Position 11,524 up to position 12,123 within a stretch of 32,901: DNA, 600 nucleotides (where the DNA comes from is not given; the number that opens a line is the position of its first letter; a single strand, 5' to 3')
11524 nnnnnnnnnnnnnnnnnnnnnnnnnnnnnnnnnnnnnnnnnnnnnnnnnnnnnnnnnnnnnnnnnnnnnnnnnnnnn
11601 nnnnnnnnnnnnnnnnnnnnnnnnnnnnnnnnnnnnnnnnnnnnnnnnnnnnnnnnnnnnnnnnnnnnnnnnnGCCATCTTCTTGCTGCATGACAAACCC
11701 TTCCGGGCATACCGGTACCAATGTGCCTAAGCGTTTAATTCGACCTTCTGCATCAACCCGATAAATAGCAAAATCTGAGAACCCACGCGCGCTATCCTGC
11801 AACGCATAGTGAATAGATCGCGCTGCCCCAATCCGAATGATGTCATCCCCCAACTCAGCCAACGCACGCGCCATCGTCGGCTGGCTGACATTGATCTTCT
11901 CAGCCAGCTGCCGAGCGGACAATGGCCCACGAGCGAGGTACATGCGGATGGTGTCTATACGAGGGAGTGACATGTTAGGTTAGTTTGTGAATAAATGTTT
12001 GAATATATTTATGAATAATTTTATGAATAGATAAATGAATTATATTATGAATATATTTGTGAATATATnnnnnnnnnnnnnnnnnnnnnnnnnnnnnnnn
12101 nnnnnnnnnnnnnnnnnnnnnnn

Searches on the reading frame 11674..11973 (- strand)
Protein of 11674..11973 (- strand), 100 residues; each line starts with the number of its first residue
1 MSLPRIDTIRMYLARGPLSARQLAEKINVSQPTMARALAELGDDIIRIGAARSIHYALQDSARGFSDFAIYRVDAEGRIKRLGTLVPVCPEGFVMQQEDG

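Call 50: search_solved_structures(query=A3, max_evalue=10, show_alignments=2)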
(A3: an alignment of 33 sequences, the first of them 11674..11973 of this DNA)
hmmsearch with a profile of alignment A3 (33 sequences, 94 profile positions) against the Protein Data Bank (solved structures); distinct sequences matched with E-value up to 10: 48.
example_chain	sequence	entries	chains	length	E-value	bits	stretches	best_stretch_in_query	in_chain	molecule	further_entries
2lkp_A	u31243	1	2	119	0.00052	23.3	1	3-65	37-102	HTH-type transcriptional regulator NmtR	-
3tgn_A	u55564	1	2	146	0.0017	21.6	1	2-59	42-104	Adc operon repressor AdcR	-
7bhy_A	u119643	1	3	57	0.0084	19.4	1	10-36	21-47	Deoxyribonucleoside regulator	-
8q90_A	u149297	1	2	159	0.016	18.5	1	3-50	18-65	AsnC family transcriptional regulator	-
6j0e_A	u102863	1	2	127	0.021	18.1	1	10-37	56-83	Arsenic responsive repressor ArsR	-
5jlu_A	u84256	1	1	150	0.024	18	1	2-38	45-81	Adhesin competence repressor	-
5jls_A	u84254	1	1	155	0.026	17.9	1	2-38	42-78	Adhesin competence repressor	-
3pqj_A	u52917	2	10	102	0.059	16.7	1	5-56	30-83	Biofilm growth-associated repressor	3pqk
4u7b_A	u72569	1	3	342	0.072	16.4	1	9-43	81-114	Mariner Mos1 transposase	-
3hos_A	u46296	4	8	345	0.073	16.4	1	9-43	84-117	Transposable element mariner, complete cds | Mariner Mos1 transposase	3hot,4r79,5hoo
5yi0_B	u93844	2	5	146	0.074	16.4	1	1-42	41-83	Zinc transport transcriptional regulator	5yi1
5yhy_A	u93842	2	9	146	0.077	16.3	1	2-42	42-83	Zinc transport transcriptional regulator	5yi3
5yhx_A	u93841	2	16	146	0.078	16.3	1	2-42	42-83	Zinc transport transcriptional regulator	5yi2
13ct_A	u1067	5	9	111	0.081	16.3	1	3-65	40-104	Transcriptional regulator, ArsR family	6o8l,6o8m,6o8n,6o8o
6o8k_A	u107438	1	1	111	0.085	16.2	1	3-65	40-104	Transcriptional regulator, ArsR family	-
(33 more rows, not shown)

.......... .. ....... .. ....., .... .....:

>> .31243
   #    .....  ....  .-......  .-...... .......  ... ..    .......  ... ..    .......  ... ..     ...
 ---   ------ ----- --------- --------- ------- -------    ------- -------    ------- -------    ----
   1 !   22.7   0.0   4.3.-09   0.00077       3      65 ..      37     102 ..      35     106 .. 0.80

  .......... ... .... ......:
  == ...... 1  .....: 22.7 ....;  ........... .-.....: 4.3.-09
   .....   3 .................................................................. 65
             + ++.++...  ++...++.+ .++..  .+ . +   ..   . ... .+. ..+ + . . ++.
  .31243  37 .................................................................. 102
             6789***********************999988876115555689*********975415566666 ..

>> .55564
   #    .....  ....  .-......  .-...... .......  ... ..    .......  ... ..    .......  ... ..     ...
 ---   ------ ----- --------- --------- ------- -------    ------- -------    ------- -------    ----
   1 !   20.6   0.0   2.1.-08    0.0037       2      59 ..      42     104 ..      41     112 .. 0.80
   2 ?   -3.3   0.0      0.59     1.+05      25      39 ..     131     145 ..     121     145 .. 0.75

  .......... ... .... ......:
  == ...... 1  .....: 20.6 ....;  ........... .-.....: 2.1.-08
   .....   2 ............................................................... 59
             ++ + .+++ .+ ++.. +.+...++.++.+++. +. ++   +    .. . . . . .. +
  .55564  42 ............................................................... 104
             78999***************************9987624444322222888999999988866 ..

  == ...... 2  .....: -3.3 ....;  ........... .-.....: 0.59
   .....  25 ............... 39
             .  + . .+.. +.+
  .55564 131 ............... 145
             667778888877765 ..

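Call 51: search_protein_families(library=pfam, alignment_id=A3, max_evalue=0.01)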
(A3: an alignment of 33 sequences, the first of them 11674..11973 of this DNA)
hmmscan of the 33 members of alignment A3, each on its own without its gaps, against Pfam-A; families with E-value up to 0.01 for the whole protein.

A. member 1, window:11674-11973:- (100 aa): 8 families
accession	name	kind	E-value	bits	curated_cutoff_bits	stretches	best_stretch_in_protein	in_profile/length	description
PF25213.1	HVO_A0261_N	-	3.8e-05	23.9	35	1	12-43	19-50/86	HVO_A0261 N-terminal domain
PF08279.18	HTH_11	-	0.00013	22.2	25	1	11-53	8-51/55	HTH domain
PF01047.28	MarR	-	0.00016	22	24.6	1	13-41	13-41/59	MarR family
PF12802.13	MarR_2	-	0.00057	20.4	27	1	11-41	12-44/61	MarR family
PF13412.12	HTH_24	-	0.00081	19.4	21.9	1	14-42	14-42/48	Winged helix-turn-helix DNA-binding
PF01022.26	HTH_5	-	0.0011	19.3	22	1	11-39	9-37/47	Bacterial regulatory protein, arsR family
PF00392.27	GntR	-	0.0064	16.6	27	1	16-42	22-49/64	Bacterial regulatory proteins, gntR family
PF01316.27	Arg_repressor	-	0.0071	16.5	27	0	23-60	30-66/70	Arginine repressor, DNA binding domain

B. families by the number of members that match (of 33 scanned): 28 families (the first 25 are shown)
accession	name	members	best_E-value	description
PF25213.1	HVO_A0261_N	26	4.1e-06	HVO_A0261 N-terminal domain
PF01022.26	HTH_5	25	1.4e-08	Bacterial regulatory protein, arsR family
PF12802.13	MarR_2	23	1.4e-06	MarR family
PF01047.28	MarR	21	1.2e-05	MarR family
PF08279.18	HTH_11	17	1.2e-06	HTH domain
PF13412.12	HTH_24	13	1.9e-05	Winged helix-turn-helix DNA-binding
PF00126.33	HTH_1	11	0.00023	Bacterial regulatory helix-turn-helix protein, lysR family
PF01978.25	TrmB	10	1.2e-05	Sugar-specific transcriptional regulator TrmB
PF13545.12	HTH_Crp_2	10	5.8e-05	Crp-like helix-turn-helix domain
PF12840.13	HTH_20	10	9e-05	Helix-turn-helix domain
PF09339.16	HTH_IclR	10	0.00014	IclR helix-turn-helix domain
PF00392.27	GntR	8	0.00098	Bacterial regulatory proteins, gntR family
PF13404.12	HTH_AsnC-type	5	0.00044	AsnC-type helix-turn-helix domain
PF01316.27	Arg_repressor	5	0.0023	Arginine repressor, DNA binding domain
PF13384.12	HTH_23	3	0.0019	Homeodomain-like domain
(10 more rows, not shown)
